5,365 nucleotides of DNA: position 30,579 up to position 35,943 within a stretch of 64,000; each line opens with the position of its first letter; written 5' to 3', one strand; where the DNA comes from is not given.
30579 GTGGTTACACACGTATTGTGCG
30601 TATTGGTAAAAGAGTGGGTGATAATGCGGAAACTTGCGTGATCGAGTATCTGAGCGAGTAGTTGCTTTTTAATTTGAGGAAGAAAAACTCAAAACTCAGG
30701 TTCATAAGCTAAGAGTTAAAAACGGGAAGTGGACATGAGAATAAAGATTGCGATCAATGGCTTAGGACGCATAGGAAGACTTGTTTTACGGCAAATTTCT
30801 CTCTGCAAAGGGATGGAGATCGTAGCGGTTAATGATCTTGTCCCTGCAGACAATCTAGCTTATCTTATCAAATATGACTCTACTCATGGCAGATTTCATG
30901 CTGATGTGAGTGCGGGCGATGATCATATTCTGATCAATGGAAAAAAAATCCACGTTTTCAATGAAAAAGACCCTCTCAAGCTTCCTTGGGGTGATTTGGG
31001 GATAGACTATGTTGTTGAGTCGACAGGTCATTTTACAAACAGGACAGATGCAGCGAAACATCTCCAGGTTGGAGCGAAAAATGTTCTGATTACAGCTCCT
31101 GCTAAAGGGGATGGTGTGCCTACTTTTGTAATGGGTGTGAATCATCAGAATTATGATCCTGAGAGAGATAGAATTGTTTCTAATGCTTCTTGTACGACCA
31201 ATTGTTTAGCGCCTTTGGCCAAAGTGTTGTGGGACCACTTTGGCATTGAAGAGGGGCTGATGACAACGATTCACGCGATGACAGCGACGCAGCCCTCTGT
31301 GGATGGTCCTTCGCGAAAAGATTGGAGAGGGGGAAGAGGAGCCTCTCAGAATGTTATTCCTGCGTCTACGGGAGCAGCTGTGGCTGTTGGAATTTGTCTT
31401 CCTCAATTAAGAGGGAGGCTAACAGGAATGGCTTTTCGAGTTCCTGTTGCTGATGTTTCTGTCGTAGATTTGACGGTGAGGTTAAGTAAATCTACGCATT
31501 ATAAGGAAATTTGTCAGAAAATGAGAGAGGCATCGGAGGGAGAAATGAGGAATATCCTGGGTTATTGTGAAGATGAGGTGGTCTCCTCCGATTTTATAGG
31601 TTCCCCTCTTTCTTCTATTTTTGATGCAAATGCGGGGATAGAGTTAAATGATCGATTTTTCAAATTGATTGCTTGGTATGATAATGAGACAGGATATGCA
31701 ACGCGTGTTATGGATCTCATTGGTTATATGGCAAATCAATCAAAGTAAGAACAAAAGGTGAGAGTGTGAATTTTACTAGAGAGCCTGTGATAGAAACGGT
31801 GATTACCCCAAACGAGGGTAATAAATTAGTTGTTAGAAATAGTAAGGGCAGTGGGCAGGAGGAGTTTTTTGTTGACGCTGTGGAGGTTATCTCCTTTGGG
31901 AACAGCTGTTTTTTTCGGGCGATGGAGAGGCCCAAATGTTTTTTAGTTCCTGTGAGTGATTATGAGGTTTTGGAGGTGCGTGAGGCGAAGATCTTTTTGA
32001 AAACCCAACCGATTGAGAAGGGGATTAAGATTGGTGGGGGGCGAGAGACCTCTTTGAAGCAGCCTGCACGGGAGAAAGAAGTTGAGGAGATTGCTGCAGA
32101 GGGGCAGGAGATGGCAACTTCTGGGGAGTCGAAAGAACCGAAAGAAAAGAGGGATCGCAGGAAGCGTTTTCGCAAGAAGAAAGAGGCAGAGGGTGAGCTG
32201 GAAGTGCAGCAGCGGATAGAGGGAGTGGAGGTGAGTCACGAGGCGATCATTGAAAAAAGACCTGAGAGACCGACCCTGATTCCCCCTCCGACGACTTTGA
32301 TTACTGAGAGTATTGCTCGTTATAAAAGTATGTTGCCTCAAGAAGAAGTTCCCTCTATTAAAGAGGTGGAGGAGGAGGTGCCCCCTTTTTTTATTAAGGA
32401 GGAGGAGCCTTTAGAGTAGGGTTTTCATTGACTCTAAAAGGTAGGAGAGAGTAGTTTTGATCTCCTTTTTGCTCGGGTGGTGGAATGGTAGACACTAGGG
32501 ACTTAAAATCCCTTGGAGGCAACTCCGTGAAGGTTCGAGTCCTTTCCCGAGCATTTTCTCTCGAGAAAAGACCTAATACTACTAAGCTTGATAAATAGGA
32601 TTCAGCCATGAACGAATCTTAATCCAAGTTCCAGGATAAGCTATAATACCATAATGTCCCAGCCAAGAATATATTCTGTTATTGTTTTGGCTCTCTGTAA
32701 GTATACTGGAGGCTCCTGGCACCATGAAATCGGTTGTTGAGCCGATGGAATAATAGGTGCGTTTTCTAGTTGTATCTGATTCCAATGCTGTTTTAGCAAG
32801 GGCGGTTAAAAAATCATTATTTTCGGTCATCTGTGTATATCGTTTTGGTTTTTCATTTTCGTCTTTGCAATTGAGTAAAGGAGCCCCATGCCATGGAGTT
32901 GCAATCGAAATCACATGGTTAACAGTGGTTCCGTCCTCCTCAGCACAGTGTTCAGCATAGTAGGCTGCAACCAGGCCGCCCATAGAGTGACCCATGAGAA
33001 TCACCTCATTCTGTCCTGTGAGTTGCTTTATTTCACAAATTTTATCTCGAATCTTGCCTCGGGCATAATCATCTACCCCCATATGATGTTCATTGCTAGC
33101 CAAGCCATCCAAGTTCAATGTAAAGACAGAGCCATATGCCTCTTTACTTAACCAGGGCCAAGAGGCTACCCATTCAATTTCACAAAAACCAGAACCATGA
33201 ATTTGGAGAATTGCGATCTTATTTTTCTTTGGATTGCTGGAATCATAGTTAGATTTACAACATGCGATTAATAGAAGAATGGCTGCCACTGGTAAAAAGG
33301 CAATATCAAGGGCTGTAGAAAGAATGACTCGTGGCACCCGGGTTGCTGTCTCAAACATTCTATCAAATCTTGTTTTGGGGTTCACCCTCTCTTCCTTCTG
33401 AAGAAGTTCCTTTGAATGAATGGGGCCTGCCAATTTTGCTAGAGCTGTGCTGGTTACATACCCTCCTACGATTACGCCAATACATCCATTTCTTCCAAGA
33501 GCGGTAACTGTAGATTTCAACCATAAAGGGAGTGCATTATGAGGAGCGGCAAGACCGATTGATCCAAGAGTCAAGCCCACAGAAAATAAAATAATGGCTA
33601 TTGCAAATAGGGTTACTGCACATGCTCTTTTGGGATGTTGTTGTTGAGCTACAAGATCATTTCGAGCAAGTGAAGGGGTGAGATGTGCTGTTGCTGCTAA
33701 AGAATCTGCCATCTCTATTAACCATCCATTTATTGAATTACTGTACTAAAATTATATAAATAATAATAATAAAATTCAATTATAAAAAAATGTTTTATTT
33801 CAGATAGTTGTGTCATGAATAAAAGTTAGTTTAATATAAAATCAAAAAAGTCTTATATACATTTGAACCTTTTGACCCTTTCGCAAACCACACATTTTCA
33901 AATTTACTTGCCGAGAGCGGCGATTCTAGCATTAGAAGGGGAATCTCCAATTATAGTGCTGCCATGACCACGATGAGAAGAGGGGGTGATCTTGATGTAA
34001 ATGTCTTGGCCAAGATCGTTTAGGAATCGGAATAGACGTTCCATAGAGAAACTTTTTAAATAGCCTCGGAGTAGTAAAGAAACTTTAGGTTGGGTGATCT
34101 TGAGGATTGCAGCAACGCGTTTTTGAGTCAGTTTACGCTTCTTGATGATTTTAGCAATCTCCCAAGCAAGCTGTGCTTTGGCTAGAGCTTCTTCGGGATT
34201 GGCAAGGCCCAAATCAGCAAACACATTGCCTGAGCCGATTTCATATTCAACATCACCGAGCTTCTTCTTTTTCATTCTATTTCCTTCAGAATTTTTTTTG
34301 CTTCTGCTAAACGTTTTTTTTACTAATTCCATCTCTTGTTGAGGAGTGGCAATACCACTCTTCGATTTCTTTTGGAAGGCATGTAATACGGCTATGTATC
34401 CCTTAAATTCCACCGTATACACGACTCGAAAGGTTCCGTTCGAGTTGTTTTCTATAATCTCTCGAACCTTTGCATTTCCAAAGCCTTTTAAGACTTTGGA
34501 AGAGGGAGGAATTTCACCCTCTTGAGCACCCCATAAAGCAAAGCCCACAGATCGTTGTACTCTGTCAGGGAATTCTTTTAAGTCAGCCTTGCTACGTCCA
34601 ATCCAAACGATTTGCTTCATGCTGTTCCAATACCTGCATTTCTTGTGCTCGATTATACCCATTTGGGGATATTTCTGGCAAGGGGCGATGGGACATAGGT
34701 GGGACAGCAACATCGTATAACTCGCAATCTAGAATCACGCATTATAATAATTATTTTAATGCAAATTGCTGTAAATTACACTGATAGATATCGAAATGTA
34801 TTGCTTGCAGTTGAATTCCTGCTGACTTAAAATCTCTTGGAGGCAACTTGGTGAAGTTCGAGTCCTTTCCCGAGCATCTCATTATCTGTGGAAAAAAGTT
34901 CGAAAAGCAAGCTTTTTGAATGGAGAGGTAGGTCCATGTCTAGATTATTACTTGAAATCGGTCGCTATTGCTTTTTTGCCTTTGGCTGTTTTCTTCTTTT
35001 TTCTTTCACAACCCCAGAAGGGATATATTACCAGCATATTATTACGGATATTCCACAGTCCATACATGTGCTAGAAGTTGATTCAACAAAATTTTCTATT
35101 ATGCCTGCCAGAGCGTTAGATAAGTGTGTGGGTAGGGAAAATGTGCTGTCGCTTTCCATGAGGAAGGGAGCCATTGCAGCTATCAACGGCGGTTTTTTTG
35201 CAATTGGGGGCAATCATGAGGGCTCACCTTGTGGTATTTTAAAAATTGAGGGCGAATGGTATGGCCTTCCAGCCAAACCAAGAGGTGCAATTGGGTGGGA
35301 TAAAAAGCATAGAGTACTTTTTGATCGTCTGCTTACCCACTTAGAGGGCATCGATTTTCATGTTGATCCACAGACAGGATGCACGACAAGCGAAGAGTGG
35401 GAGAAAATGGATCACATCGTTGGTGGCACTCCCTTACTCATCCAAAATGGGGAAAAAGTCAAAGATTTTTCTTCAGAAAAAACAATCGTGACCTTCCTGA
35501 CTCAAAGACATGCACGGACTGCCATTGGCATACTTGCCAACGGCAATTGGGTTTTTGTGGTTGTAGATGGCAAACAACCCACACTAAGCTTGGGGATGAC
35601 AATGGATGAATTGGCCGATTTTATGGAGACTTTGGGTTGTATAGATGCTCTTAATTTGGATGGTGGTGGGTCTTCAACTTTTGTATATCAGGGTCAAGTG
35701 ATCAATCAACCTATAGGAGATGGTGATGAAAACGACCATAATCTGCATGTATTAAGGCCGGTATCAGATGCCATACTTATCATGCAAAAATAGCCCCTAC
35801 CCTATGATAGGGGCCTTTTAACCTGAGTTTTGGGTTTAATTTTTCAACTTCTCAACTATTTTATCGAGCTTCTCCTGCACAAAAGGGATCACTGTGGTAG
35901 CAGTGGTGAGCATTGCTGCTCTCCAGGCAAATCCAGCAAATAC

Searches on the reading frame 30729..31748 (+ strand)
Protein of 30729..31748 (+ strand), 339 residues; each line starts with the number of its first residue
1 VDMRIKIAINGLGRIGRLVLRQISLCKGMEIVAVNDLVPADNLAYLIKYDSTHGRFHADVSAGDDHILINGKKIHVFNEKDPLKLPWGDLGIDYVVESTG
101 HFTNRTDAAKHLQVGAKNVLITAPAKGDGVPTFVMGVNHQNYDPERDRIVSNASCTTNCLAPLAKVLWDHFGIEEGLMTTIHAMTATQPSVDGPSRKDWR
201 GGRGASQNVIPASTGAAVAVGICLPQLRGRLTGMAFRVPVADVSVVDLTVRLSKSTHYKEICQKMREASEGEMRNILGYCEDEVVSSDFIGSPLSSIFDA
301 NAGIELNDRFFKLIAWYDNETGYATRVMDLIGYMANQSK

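Call 83: search_protein_families(library=pfam, proteins=[window:30729-31748:+], max_evalue=0.0001)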
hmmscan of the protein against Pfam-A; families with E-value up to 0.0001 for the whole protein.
window:30729-31748:+ (339 aa): 2 families
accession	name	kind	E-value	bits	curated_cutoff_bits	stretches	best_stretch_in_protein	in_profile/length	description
PF02800.25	Gp_dh_C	-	2.5e-63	212.8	24.4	1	160-317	1-158/158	Glyceraldehyde 3-phosphate dehydrogenase, C-terminal domain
PF00044.30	Gp_dh_N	-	8.5e-39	132.4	31.7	1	5-104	1-100/101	Glyceraldehyde 3-phosphate dehydrogenase, NAD binding domain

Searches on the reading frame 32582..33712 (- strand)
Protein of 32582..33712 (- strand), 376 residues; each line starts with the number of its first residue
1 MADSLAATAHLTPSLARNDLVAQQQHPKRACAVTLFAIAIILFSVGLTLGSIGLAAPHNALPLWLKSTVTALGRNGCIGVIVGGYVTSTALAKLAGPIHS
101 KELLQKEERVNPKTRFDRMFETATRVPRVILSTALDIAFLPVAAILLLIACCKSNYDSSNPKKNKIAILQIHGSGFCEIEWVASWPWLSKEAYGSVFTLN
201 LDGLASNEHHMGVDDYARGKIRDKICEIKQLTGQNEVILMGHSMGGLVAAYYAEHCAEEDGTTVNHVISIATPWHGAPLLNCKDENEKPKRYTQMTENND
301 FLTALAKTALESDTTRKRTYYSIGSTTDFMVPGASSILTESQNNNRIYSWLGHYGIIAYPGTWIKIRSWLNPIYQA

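Call 83: search_protein_families(library=pfam, proteins=[window:32582-33712:-], max_evalue=0.0001)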
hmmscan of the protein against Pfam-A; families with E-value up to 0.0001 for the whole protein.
window:32582-33712:- (376 aa): 8 families
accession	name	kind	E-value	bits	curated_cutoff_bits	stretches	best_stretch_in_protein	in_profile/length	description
PF07819.20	PGAP1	-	6.2e-09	36.4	24.3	1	230-340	86-189/233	PGAP1-like alpha/beta domain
PF00561.26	Abhydrolase_1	-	1.4e-08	35.1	25.8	1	196-311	30-143/245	alpha/beta hydrolase fold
PF12697.13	Abhydrolase_6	-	1e-06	30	26.3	1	171-272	4-93/217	Alpha/beta hydrolase family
PF02450.21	LCAT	-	1.1e-06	28.6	21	1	220-278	107-166/392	Lecithin:cholesterol acyltransferase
PF06028.17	DUF915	-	1.9e-06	27.9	22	1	237-336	105-209/255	Alpha/beta hydrolase of unknown function (DUF915)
PF12146.15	Hydrolase_4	-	2e-05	24.4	27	1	226-270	67-107/239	Serine aminopeptidase, S33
PF02089.21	Palm_thioest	-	2.9e-05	24.4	26.8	1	218-289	55-120/254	Palmitoyl protein thioesterase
PF01764.32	Lipase_3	-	5.2e-05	23.6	22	1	216-306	44-136/140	Lipase (class 3)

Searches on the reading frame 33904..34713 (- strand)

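Call 84: search_protein_families(library=pfam, proteins=[window:33904-34713:-], max_evalue=0.0001)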
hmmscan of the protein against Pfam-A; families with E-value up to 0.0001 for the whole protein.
window:33904-34713:- (269 aa): 2 families
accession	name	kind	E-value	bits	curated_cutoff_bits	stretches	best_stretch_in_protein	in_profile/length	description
PF13744.12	HTH_37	-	4.5e-24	84.5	27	1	164-242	1-79/80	Helix-turn-helix domain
PF05973.20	Gp49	-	2.6e-19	69.5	23.9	1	44-134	2-88/90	Phage derived protein Gp49-like (DUF891)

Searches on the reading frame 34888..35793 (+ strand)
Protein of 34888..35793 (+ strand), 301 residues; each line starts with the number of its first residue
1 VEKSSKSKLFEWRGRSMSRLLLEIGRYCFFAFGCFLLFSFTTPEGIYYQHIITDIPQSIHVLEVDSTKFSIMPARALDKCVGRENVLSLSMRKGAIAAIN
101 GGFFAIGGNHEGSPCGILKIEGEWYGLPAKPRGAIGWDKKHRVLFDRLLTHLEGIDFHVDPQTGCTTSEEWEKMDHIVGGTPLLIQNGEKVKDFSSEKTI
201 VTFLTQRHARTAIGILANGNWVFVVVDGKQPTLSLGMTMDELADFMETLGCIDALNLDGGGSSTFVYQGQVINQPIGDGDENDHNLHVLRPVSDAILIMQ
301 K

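Call 84: search_protein_families(library=pfam, proteins=[window:34888-35793:+], max_evalue=0.0001)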
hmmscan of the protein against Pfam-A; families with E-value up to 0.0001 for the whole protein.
window:34888-35793:+ (301 aa): 1 family
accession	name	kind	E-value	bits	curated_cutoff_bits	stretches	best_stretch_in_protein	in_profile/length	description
PF09992.14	NAGPA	-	1.5e-39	136.4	25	1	94-298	2-168/169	Phosphodiester glycosidase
